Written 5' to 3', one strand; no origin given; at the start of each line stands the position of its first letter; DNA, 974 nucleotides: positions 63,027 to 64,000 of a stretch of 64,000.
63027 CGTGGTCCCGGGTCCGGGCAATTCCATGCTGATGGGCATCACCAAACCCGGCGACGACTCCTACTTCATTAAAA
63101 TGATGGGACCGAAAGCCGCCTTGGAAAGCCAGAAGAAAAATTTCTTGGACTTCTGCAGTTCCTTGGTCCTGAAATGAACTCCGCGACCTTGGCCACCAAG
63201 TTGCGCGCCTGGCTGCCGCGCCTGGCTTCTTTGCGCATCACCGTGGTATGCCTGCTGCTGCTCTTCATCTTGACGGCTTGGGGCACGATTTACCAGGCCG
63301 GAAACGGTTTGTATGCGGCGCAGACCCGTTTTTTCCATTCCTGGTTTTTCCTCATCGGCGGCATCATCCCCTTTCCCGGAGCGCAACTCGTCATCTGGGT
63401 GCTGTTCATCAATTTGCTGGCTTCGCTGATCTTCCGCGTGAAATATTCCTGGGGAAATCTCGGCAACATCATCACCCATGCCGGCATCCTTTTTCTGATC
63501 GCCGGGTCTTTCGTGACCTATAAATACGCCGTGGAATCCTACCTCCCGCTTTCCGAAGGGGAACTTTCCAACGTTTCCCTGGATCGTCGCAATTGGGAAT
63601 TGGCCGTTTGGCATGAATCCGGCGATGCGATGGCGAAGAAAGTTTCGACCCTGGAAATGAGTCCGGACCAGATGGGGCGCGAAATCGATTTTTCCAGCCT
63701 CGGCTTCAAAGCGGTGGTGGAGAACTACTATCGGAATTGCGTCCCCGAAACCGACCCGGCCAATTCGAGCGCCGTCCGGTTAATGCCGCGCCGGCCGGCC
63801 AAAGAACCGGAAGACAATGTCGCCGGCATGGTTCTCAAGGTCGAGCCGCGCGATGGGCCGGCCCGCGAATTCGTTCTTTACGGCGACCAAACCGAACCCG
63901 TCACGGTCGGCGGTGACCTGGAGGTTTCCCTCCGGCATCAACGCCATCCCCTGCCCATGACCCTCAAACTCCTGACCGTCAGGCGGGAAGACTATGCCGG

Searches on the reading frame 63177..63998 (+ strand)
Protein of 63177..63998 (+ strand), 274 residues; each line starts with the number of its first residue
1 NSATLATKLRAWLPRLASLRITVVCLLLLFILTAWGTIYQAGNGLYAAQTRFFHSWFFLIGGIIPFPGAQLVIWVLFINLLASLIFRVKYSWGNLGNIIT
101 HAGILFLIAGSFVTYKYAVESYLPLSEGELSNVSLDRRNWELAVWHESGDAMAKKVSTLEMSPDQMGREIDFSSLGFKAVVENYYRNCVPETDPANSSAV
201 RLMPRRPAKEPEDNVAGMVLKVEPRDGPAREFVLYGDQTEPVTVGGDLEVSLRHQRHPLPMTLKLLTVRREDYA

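Call 102: search_protein_families(library=pfam, proteins=[window:63177-63998:+], max_evalue=0.001)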
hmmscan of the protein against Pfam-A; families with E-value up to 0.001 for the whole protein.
window:63177-63998:+ (274 aa): 0 families
